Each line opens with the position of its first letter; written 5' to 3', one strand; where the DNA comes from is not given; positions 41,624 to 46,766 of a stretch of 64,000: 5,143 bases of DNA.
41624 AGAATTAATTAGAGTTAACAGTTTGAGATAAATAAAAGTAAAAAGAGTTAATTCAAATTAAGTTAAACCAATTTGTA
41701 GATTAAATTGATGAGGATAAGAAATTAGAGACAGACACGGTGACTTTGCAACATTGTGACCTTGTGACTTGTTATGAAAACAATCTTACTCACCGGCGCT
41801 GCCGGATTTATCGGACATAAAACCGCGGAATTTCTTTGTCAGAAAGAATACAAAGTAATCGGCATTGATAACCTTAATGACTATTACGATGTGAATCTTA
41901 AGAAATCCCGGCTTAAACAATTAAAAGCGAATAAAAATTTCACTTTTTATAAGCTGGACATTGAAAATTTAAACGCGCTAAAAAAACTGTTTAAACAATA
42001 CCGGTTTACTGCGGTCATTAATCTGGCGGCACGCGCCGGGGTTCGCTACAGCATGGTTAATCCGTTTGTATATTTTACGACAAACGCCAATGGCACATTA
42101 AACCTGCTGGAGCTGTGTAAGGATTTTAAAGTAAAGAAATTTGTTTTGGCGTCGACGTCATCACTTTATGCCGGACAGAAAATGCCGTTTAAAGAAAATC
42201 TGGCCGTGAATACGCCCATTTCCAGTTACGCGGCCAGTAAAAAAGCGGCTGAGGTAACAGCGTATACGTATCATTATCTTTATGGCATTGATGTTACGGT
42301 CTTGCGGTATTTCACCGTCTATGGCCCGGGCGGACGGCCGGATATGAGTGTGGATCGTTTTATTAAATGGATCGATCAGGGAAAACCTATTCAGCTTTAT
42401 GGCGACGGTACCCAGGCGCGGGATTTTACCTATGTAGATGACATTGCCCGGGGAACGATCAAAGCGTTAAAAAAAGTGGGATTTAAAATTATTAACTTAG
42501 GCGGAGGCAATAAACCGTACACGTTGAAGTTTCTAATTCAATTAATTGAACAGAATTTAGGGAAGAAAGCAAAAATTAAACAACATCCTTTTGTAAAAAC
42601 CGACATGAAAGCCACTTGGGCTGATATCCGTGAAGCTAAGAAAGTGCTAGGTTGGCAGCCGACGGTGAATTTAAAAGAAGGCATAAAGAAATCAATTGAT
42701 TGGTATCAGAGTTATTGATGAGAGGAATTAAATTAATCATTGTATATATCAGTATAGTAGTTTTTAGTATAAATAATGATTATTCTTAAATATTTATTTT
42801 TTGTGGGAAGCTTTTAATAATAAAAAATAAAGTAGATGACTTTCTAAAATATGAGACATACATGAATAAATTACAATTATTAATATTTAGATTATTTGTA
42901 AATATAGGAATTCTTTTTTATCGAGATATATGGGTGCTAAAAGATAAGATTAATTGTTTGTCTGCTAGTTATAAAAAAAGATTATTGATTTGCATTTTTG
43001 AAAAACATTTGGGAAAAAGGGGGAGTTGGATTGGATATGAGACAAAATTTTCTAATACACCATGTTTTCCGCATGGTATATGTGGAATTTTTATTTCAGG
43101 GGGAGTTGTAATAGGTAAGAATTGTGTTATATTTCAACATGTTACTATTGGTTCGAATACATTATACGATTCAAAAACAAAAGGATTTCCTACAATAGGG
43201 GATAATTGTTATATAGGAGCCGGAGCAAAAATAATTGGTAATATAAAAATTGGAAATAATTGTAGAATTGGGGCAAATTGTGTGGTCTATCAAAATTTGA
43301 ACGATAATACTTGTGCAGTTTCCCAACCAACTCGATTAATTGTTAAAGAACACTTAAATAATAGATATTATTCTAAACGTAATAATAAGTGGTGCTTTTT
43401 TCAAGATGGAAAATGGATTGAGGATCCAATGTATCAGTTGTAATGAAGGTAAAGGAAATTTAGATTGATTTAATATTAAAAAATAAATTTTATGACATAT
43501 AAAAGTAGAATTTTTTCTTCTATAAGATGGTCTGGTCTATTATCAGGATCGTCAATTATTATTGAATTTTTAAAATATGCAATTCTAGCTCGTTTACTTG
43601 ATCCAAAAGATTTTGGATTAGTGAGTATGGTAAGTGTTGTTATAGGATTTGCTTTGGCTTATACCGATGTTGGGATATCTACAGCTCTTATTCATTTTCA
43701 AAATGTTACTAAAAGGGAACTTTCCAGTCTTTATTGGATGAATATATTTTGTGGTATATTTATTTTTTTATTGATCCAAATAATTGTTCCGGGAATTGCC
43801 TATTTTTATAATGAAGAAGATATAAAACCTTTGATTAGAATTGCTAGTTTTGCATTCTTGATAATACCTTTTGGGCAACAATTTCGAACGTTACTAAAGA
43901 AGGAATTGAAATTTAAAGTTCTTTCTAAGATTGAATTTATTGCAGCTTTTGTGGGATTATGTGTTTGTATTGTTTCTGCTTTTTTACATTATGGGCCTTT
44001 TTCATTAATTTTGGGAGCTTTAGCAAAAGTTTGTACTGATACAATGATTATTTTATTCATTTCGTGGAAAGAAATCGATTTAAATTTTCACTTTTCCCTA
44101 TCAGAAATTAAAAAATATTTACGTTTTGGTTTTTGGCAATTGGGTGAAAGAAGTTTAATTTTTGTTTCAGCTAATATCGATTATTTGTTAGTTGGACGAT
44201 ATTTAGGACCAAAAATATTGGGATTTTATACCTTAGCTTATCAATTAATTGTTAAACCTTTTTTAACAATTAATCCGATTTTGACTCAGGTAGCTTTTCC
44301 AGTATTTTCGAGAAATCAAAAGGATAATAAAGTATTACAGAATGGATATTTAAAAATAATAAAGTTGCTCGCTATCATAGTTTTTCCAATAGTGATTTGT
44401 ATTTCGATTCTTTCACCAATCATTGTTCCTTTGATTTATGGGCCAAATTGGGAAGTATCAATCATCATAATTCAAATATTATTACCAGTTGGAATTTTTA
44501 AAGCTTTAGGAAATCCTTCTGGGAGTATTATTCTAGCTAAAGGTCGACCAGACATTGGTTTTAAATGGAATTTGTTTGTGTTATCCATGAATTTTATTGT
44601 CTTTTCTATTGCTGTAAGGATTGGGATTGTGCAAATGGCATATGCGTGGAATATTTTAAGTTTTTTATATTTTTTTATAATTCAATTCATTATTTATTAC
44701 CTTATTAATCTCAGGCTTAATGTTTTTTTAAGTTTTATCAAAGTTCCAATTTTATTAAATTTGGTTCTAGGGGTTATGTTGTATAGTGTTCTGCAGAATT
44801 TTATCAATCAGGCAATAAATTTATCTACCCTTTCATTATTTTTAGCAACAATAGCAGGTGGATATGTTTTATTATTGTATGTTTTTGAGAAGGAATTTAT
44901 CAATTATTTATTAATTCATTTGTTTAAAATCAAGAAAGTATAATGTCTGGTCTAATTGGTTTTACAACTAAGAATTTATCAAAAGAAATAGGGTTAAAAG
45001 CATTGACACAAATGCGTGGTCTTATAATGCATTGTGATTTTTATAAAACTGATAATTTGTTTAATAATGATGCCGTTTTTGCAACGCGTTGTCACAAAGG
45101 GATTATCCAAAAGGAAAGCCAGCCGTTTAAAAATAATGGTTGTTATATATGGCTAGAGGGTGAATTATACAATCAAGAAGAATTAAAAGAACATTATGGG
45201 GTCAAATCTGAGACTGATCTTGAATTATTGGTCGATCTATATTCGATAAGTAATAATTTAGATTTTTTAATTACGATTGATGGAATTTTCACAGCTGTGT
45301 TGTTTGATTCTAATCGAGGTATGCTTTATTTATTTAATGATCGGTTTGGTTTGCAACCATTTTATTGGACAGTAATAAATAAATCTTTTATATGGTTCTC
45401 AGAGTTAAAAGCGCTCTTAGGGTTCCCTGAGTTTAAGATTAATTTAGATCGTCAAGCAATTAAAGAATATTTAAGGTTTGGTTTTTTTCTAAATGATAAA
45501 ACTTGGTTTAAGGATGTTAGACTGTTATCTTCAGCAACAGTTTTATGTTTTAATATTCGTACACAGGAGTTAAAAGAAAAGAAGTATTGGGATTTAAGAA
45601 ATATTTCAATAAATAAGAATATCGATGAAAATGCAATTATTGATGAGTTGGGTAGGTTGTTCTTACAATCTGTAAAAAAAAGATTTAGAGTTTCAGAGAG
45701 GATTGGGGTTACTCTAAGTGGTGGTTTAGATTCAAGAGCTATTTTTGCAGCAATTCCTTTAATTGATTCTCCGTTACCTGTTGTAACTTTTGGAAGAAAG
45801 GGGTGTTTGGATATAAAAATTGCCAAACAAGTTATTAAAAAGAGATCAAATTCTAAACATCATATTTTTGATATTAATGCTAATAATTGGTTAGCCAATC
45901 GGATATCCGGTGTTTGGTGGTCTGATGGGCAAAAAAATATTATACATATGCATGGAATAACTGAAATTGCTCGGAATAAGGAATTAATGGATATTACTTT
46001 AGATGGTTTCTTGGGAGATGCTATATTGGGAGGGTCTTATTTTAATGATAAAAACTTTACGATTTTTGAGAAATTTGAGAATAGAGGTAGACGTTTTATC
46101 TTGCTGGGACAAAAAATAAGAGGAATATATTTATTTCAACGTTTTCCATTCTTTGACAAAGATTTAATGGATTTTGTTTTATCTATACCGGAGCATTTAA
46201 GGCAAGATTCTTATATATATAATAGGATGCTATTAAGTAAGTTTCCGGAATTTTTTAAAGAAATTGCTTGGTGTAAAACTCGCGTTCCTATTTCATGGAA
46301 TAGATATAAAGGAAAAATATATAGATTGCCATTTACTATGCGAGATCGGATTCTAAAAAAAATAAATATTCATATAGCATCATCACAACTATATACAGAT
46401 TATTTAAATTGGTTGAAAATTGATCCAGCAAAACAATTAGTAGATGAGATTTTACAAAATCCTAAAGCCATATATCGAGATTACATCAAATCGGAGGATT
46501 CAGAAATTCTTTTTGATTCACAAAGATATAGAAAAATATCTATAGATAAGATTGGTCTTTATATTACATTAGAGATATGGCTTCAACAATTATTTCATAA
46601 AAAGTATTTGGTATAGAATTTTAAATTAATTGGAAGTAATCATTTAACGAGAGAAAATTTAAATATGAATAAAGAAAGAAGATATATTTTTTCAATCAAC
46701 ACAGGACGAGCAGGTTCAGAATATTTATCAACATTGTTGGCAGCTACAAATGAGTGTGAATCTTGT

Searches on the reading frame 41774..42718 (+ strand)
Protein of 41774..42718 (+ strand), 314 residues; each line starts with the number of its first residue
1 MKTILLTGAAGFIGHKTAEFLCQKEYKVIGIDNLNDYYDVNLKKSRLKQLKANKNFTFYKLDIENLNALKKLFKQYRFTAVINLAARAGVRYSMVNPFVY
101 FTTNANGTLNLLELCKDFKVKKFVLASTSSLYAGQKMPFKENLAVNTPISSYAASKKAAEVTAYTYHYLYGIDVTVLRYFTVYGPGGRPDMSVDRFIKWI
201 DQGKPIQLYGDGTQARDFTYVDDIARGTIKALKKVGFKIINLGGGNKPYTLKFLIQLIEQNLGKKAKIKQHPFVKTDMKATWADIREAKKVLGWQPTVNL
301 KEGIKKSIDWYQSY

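Call 37: search_protein_families(library=pfam, proteins=[window:41774-42718:+])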
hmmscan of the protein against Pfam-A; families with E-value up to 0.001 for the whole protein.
window:41774-42718:+ (314 aa): 10 families
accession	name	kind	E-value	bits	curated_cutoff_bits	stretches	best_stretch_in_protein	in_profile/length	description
PF01370.27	Epimerase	-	2.8e-59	200.9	20.9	1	4-243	1-240/240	NAD dependent epimerase/dehydratase family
PF16363.11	GDP_Man_Dehyd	-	3.6e-59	201.3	27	1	5-306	1-331/332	GDP-mannose 4,6 dehydratase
PF02719.21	Polysacc_synt_2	-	2.8e-16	60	20.2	1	4-208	1-194/293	Polysaccharide biosynthesis protein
PF04321.23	RmlD_sub_bind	-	3.2e-16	59.7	27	1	3-234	2-199/287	RmlD substrate binding domain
PF01073.25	3Beta_HSD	-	2.5e-15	56.7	22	1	6-235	2-232/280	3-beta hydroxysteroid dehydrogenase/isomerase family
PF07993.18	NAD_binding_4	-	1.9e-08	34.2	20.1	1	77-206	88-236/258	Male sterility protein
PF13460.12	NAD_binding_10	-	1.3e-07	32.1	27.2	1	8-178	1-142/184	NAD(P)H-binding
PF00106.31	adh_short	-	8.2e-07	29.1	26.6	1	2-158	1-155/195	short chain dehydrogenase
PF08659.16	KR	-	4.6e-05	23.9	22.6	1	3-137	2-145/180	KR domain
PF05368.20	NmrA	-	0.00017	21.7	27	0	2-77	3-71/298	NmrA-like family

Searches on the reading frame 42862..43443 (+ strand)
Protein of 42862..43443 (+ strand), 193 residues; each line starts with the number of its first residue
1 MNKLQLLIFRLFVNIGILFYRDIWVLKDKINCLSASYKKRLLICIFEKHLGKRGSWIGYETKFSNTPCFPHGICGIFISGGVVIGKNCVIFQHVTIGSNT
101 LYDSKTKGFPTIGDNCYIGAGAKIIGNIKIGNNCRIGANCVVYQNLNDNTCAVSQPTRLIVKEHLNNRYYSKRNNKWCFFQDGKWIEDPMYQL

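Call 65: search_protein_families(library=pfam, proteins=[window:42862-43443:+], max_evalue=0.00001)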
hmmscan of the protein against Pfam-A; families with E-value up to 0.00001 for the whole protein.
window:42862-43443:+ (193 aa): 3 families
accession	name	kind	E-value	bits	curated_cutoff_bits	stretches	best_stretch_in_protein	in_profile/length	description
PF00132.30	Hexapep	-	1.8e-14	53.1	27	1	110-142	2-34/36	Bacterial transferase hexapeptide (six repeats)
PF14602.12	Hexapep_2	-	1.8e-08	34.4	27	1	111-143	3-33/34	Hexapeptide repeat of succinyl-transferase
PF25084.1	LbH_EIF2B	-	3.8e-06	27.3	54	0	76-154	4-82/105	EIF2B subunit epsilon LbH domain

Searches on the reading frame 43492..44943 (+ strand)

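Call 65: search_protein_families(library=pfam, proteins=[window:43492-44943:+], max_evalue=0.00001)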
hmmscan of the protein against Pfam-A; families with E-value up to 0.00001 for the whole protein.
window:43492-44943:+ (483 aa): 2 families
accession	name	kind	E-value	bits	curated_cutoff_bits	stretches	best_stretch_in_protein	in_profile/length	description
PF13440.11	Polysacc_synt_3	-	1.7e-75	254.4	23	1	31-324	1-292/293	Polysaccharide biosynthesis protein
PF01943.22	Polysacc_synt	-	2.9e-45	155.3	28.2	1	14-276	8-274/274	Polysaccharide biosynthesis protein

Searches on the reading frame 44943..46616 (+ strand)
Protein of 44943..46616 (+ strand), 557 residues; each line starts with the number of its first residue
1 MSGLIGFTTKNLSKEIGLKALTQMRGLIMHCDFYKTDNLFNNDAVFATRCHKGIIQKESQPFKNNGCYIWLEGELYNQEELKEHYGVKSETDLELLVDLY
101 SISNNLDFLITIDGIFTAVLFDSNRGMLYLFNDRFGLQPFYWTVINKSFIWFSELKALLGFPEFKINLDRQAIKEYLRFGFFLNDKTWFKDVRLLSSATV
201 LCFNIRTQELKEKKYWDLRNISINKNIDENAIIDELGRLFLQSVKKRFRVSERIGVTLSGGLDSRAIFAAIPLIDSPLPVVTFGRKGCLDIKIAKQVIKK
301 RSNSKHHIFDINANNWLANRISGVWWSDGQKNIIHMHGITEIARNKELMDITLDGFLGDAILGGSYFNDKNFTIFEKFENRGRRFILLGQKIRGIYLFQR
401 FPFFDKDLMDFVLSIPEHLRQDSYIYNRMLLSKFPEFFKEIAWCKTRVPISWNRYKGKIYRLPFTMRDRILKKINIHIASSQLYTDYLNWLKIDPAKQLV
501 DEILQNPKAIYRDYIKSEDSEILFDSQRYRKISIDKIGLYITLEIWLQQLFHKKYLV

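Call 65: search_protein_families(library=pfam, proteins=[window:44943-46616:+], max_evalue=0.00001)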
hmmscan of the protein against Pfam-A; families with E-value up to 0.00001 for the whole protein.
window:44943-46616:+ (557 aa): 3 families
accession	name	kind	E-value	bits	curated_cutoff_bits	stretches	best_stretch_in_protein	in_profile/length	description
PF13537.11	GATase_7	-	3.7e-18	66.1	25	1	55-159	9-122/123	Glutamine amidotransferase domain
PF00733.27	Asn_synthase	-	5.6e-13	49.7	21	1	236-376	2-146/354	Asparagine synthase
PF13522.11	GATase_6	-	1.8e-11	44.6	27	1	56-154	26-130/130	Glutamine amidotransferase domain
